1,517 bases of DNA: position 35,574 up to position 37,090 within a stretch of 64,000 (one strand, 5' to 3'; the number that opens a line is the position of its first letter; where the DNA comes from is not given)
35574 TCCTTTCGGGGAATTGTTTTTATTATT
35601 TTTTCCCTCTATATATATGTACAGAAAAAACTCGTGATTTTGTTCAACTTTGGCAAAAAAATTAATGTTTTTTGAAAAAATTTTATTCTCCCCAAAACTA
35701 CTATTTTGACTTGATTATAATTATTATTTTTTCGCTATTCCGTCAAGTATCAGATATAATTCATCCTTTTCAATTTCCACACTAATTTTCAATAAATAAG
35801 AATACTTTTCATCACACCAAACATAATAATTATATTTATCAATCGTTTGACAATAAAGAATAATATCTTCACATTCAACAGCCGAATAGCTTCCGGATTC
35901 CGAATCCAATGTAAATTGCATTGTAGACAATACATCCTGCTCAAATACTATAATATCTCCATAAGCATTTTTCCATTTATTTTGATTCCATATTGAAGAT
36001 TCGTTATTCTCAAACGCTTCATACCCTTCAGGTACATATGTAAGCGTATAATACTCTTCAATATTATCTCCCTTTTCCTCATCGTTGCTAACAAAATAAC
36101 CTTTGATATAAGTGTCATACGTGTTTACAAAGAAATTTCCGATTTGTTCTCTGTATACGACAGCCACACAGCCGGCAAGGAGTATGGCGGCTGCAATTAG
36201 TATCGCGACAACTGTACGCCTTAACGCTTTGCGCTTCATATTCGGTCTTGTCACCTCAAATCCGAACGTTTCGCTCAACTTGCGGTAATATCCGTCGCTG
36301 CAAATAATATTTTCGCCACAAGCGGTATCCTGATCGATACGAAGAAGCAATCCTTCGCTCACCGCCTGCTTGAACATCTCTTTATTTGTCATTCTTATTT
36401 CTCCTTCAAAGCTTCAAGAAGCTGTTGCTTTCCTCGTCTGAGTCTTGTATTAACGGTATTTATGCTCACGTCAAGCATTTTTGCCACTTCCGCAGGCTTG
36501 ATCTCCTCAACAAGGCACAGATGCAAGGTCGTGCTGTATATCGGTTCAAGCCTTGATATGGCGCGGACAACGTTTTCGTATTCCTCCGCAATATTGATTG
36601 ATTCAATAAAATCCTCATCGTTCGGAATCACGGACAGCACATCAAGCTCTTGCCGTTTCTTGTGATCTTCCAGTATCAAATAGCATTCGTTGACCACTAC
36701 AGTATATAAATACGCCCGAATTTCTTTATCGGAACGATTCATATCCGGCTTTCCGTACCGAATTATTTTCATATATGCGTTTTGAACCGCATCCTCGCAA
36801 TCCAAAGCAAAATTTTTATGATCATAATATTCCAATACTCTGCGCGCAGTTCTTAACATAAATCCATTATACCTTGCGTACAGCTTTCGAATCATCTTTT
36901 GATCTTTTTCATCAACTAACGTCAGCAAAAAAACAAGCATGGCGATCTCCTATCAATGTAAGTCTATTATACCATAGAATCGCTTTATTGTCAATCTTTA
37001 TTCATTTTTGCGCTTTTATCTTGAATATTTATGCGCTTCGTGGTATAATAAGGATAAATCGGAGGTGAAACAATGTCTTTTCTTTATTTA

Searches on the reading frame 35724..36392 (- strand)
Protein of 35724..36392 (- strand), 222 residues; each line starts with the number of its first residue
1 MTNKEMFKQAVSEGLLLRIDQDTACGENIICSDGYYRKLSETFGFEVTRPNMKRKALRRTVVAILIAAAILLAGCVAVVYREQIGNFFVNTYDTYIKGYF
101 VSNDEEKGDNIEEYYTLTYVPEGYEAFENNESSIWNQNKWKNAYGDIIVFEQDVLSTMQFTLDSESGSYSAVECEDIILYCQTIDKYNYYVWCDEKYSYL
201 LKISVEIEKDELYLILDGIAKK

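Call 26: search_protein_families(library=pfam, proteins=[window:35724-36392:-], max_evalue=0.01)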
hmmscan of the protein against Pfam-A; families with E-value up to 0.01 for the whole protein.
window:35724-36392:- (222 aa): 2 families
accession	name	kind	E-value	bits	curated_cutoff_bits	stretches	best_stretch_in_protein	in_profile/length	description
PF14285.11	DUF4367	-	1e-07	32.8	22.1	1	115-219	2-110/110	Domain of unknown function (DUF4367)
PF06474.18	LPAM_MltD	-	0.00082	19.9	24.8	1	47-75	4-32/34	MltD lipid attachment motif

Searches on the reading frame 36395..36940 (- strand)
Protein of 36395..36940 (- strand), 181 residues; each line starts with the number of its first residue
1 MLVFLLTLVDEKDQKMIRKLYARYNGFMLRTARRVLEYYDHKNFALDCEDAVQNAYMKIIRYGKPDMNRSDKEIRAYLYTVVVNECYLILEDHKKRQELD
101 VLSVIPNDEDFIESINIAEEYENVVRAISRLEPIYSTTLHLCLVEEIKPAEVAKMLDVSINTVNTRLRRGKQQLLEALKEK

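Call 26: search_protein_families(library=pfam, proteins=[window:36395-36940:-], max_evalue=0.01)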
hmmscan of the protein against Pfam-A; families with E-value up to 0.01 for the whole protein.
window:36395-36940:- (181 aa): 7 families
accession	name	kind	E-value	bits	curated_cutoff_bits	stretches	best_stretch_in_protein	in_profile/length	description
PF08281.18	Sigma70_r4_2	-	4.7e-10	39.4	25.7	1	122-174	2-54/54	Sigma-70, region 4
PF04542.20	Sigma70_r2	-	1.6e-05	25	24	1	20-92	1-67/71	Sigma-70 region 2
PF07638.17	Sigma70_ECF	-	0.00044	20.6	21.1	1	5-169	7-174/185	ECF sigma factor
PF00226.36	DnaJ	-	0.001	19.5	27.8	1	49-100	14-63/63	DnaJ domain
PF13556.12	HTH_30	-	0.0021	18.3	27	1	137-172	3-38/59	PucR C-terminal helix-turn-helix domain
PF04545.22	Sigma70_r4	-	0.0054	16.7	24.1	0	127-174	1-48/50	Sigma-70, region 4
PF13412.12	HTH_24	-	0.0073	16.3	21.9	0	147-169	18-40/48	Winged helix-turn-helix DNA-binding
